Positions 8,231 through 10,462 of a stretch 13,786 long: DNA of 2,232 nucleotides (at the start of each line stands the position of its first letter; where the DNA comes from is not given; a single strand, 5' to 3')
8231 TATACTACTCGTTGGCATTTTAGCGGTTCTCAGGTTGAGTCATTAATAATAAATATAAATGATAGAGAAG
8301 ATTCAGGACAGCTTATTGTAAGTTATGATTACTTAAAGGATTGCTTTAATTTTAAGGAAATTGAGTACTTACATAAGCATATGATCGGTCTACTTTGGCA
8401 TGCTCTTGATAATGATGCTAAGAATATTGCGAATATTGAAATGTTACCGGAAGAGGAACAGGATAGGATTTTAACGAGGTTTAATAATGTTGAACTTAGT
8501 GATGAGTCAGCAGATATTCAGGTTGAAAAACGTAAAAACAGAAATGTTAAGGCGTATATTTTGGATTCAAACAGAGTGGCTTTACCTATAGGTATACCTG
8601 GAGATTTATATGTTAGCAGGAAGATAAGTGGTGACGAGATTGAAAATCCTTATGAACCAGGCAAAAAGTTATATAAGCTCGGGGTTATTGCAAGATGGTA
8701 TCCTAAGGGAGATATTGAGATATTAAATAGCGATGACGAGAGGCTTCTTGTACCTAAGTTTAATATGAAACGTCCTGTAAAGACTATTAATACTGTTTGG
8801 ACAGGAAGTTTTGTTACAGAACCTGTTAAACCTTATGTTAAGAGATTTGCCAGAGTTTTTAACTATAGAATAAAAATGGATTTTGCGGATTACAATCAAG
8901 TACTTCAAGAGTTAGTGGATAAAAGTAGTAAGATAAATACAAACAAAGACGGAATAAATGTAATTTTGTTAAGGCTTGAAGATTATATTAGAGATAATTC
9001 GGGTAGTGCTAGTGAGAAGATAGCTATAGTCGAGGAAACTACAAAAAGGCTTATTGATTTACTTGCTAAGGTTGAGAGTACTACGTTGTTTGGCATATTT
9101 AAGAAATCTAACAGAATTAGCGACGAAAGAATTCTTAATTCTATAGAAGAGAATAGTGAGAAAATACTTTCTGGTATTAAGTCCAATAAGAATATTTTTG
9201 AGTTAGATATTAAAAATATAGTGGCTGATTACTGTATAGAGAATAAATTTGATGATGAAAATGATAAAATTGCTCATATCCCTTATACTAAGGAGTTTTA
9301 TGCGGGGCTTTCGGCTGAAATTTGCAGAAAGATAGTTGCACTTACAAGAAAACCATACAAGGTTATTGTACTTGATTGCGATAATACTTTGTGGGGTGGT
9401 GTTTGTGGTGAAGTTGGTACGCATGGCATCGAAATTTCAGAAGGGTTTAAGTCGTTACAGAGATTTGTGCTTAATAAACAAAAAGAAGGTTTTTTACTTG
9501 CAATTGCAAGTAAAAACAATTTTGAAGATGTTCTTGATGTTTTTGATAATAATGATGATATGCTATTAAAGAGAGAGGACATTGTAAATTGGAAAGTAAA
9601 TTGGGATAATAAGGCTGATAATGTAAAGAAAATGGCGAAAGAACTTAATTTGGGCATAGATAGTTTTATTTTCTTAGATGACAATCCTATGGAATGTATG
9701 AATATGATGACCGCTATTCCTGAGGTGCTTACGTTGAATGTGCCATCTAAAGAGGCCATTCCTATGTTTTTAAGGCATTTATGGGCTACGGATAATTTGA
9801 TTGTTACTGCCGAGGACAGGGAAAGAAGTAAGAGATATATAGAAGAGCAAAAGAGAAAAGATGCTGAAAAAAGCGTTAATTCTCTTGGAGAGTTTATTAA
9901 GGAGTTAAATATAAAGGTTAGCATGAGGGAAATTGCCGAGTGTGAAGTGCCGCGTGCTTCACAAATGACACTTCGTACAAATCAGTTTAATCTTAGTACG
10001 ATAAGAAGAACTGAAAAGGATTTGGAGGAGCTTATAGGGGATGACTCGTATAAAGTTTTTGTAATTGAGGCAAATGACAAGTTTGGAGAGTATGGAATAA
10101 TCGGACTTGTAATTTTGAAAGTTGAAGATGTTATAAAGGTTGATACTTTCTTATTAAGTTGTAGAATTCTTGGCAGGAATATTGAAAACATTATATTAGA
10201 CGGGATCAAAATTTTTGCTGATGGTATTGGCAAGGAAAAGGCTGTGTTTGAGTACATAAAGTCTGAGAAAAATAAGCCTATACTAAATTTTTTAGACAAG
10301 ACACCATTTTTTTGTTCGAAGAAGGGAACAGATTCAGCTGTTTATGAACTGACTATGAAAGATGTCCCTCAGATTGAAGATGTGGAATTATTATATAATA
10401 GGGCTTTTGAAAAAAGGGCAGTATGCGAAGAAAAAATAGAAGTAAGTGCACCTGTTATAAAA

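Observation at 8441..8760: Vestigial adenylation domain between C1 and FkbH: a domain-replacement scar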

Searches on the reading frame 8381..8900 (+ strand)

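Call 5: search_protein_families(library=pfam, proteins=[window:8381-8900:+], max_evalue=1)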
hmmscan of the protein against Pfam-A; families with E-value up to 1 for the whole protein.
window:8381-8900:+ (173 aa): 0 families

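Call 6: search_protein_families(library=ncbifam, proteins=[window:8381-8900:+], max_evalue=1)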
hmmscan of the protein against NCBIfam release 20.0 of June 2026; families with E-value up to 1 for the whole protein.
window:8381-8900:+ (173 aa): 4 families
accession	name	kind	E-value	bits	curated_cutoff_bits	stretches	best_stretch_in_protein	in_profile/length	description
NF007605.2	PRK10252.1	equivalog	0.00015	19.4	2400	1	59-123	784-860/1292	enterobactin non-ribosomal peptide synthetase EntF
TIGR01733.1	AA-adenyl-dom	subfamily_domain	0.0017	17.2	317.4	1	51-80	297-326/409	amino acid adenylation domain-containing protein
NF041803.1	NRPS_SolG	exception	0.0028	15.2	2200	1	51-127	886-976/1163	solanimycin non-ribosomal peptide synthetase SolG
NF047350.1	aureusi_NRPS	equivalog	0.007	13.2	2500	1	55-122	1743-1820/2373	aureusimine non-ribosomal peptide synthetase AusA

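Call 53: predict_structure(alignment_id=A3)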
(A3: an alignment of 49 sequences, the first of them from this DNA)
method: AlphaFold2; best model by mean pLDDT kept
length: 139 residues; sequences in the alignment: 49
mean_pLDDT: 72.8   pTM: 0.57
mean pLDDT of the five models: 72.8, 71.4, 70.9, 70.8, 68.9
residues with pLDDT >= 90: 51; 70-90: 32; 50-70: 28; < 50: 28
segments of 3 or more residues with pLDDT < 50: 35-42, 121-136
pLDDT, mean of each block of 10 residues (from residue 1): 75 80 60 47 71 96 95 93 95 91 83 52 37 43
secondary structure, 60 per line:
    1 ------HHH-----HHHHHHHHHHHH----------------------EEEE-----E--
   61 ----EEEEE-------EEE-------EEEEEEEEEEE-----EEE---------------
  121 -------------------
elements in order: H15-26 E49-52 E65-69 E77-79 E87-97 E103-105

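Call 56: fold_search(model_id=the predicted structure, library=pdb)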
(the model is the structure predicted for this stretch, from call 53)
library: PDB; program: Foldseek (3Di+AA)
matches with E <= 10: 528; with E <= 0.001: 42
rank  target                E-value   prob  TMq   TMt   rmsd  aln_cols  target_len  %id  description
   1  8p5o_A                5.2e-05  1.00  0.40  0.15   3.2        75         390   33  Proline activating adenylation domain of gramicidin S synthetase 2 - GrsB1-Acore (released 2023-07-05)
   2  8p5o_D                6.3e-05  1.00  0.40  0.15   3.3        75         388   33  Proline activating adenylation domain of gramicidin S synthetase 2 - GrsB1-Acore (released 2023-07-05)
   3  5n81_A                1.3e-04  1.00  0.43  0.15   1.7        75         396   29  Crystal structure of an engineered TycA variant in complex with an O-propargyl-beta-Tyr-AMP analog (released 2017-12-13)
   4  7ywj_A                1.3e-04  1.00  0.43  0.15   1.7        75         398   29  Crystal structure of an engineered TycA variant, TycA pPLA (L313P) (released 2022-09-21)
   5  5ja2_A                1.7e-04  1.00  0.42  0.05   1.9        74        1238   31  EntF, a Terminal Nonribosomal Peptide Synthetase Module Bound to the non-Native MbtH-Like Protein PA2412 (released 2016-09-14)
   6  5n81_B                1.7e-04  1.00  0.43  0.15   8.4        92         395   25  Crystal structure of an engineered TycA variant in complex with an O-propargyl-beta-Tyr-AMP analog (released 2017-12-13)
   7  7ywk_A                1.8e-04  1.00  0.42  0.15   1.7        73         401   29  Crystal structure of an engineered TycA variant, TycApPLA, in complex with AMP (released 2022-09-21)
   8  7ywk_B                1.8e-04  1.00  0.43  0.15   8.5        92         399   25  Crystal structure of an engineered TycA variant, TycApPLA, in complex with AMP (released 2022-09-21)
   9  5n82                  2.2e-04  1.00  0.43  0.15   1.7        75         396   29  Crystal structure of an engineered TycA variant in complex with an beta-Phe-AMP analog (released 2017-12-13)
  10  9bfd_B                2.2e-04  1.00  0.41  0.06   1.7        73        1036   36  Tyrocidine synthetase modules 1 and 2 crosslinked in the condensation state, complex A (released 2024-10-09)
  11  8gjp_A                2.3e-04  1.00  0.41  0.16   2.8        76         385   26  A1 Int graft: Adenylation domain 1 core construct from teicoplanin biosynthesis, intermediate selection pocket graft (released 2023-12-06)
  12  8hlk                  3.0e-04  1.00  0.42  0.07   1.6        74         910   39  Structure of McyB-C1A1 complexed with L-Leu and AMP (released 2023-12-13)
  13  6p3i                  3.2e-04  1.00  0.41  0.07   2.9        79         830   28  The structure of condensation and adenylation domains of teixobactin-producing nonribosomal peptide synthetase Txo1 seri (released 2019-06-05)
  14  6oyf                  3.2e-04  1.00  0.41  0.07   2.9        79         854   28  The structure of condensation and adenylation domains of teixobactin-producing nonribosomal peptide synthetase Txo1 seri (released 2019-05-29)
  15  8gj4_A                3.6e-04  1.00  0.41  0.16   2.7        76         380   26  A1 Tei: Adenylation domain 1 core construct from teicoplanin biosynthesis (released 2023-12-06)
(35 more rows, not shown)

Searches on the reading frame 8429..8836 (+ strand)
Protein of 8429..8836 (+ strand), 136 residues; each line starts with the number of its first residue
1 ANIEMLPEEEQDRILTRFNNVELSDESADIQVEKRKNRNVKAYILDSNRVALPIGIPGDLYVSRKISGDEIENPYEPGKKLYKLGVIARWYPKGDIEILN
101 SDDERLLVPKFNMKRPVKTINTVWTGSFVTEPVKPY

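Call 20: search_protein_representatives(protein=window:8429-8836:+)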
Query: 136 residues. Proteins with E-value up to 0.001 (for the whole library): 7597; up to 1e-10: 1530; up to 1e-30: 23. The best 150 are listed.
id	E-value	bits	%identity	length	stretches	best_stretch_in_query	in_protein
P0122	8.0e-63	226.5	78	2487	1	1-136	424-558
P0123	8.4e-45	168.2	36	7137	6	15-109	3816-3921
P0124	1.9e-44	167.0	39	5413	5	39-110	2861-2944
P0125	1.4e-41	157.7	35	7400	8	38-113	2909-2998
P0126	1.3e-37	144.9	34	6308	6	39-113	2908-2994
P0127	3.9e-36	140.1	36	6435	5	35-110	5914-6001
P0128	2.1e-35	137.8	34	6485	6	38-108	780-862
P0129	7.9e-35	135.9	43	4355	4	39-110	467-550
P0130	5.7e-34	133.1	36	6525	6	35-108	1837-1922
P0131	1.2e-33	132.1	38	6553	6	15-107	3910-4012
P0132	1.2e-33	132.0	35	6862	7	37-109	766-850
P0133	2.7e-33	130.9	37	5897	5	40-106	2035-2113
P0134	3.9e-33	130.4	38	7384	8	38-114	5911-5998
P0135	5.8e-33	129.8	37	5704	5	25-109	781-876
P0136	8.6e-33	129.3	36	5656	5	32-110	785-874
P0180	8.1e-26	106.7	40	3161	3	25-109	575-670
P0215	8.9e-24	100.1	35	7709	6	35-112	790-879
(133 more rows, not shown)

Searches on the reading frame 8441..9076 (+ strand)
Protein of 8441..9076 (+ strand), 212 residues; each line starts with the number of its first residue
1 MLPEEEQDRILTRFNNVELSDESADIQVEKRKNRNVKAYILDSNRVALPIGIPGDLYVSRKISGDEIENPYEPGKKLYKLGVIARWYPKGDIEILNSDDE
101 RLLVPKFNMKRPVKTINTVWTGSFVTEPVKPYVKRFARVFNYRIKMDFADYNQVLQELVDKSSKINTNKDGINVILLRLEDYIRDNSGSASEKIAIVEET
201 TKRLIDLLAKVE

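Call 81: find_homologous_proteins(query=A6, max_evalue=0.00001)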
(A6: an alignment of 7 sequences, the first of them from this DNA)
Query A6 (7 sequences) (212 aa, profile of the alignment): 7 proteins with E <= 0.00001 among 5530 candidates.
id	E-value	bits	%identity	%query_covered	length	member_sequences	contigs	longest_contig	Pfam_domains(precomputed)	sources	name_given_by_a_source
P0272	3.7e-23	100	39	31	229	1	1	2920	-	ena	-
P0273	2.5e-19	88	34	29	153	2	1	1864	-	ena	-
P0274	4.5e-19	87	33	49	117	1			-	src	-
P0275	3.9e-18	84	49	29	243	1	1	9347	PF00501.35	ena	-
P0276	2.0e-15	75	32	33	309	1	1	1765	PF00550.32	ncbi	ncbi:MAG: phosphopantetheine-binding protein, partial [Bacteroidota bacterium]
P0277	1.3e-9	56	59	27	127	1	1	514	-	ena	-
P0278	2.3e-9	55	34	36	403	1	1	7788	PF00550.32,PF00501.35,PF13193.13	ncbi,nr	ncbi:MAG: AMP-binding protein, partial [Ignavibacteriae bacterium]|nr:AMP-binding protein [Ignavibac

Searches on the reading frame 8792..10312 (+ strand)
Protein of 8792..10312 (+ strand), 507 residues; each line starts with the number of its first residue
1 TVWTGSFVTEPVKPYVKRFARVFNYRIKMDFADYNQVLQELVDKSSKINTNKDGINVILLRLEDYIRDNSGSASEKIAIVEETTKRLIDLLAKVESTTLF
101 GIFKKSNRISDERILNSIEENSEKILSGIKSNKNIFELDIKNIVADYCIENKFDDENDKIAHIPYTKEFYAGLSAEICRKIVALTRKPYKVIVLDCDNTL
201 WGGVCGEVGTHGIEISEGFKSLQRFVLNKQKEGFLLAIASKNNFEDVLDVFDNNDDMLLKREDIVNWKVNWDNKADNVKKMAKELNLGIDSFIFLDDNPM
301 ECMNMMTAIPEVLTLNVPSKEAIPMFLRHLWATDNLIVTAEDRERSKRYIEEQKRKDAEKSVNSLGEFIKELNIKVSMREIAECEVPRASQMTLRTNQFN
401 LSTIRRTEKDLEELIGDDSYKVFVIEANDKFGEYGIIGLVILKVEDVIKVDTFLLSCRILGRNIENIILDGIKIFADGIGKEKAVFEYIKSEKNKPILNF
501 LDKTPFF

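Call 33: find_related_loci(query=A1, collection=genome_contigs, flank=6000)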
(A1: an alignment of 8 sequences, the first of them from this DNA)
Query A1 (507 aa) in genome_contigs; peptide patterns used: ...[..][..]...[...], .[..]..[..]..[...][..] (x = any residue, [..] = any of these).
287 stretches matched a pattern; 227 encode a relative of the query (tblastn E <= 1e-3); the best 80 are kept; 78 distinct loci.
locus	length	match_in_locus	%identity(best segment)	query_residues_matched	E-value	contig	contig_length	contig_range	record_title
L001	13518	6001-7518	74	1-506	0e+0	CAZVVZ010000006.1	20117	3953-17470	MAG TPA_asm: uncultured Eubacteriales bacterium isolate binchicken_co323_231 genome assembly, contig: NODE_2586_length_2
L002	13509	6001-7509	71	4-506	0e+0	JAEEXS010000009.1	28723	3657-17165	MAG: Clostridia bacterium isolate Tb.RUG.527 NODE_6242_length_28723_cov_0.983424, whole genome shotgun sequence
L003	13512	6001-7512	47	5-503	4e-155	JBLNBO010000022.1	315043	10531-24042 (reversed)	MAG: Ignavibacteriales bacterium isolate MAG149 PRJNA951521_bin10_renamed_21, whole genome shotgun sequence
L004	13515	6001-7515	47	4-503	6e-154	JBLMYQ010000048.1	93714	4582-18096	MAG: Deltaproteobacteria bacterium isolate MAG225 PRJNA951521_bin9_renamed_47, whole genome shotgun sequence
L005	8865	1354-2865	47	5-503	6e-150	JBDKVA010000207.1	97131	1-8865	MAG: Clostridiaceae bacterium isolate 8_bin.75 c_000001895275, whole genome shotgun sequence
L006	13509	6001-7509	47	5-502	1e-148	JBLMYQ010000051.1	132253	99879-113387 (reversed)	MAG: Deltaproteobacteria bacterium isolate MAG225 PRJNA951521_bin9_renamed_50, whole genome shotgun sequence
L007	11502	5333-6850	46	4-502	3e-148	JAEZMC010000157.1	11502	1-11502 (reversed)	MAG: Bacillota bacterium isolate OH_CDB_98 k127_2371628, whole genome shotgun sequence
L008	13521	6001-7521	46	1-503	1e-146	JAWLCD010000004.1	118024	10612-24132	MAG: Clostridia bacterium isolate 15dZY3.bin.29 NODE_326_length_118024_cov_7.306093, whole genome shotgun sequence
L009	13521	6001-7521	46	4-502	3e-141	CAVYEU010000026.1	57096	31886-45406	MAG: uncultured Eubacteriales bacterium isolate MFD01112.bin.1.4 genome assembly, contig: contig_11713, whole genome sho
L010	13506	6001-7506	44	4-501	9e-141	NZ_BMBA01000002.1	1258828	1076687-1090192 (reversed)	Clostridium zeae strain CSC2 sequence02, whole genome shotgun sequence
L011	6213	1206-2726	44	4-506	5e-141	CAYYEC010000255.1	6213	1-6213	MAG TPA_asm: uncultured Eubacteriales bacterium isolate binchicken_co178_180 genome assembly, contig: NODE_14673_length_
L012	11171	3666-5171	46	5-501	5e-139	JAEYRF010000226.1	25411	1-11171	MAG: Bacillota bacterium isolate OH_CBB_50 k127_1151980, whole genome shotgun sequence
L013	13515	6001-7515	44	4-504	3e-137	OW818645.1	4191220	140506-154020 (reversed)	metagenome genome assembly, chromosome: 1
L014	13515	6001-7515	41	4-504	1e-137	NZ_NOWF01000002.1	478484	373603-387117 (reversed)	Paludifilum halophilum strain DSM 102817 NODE_2_length_478484_cov_29.1363_ID_2662, whole genome shotgun sequence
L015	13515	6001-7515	44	4-504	7e-137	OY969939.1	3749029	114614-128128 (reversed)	MAG: uncultured Eubacteriales bacterium isolate MFD03899.bin.2.43 genome assembly, chromosome: 1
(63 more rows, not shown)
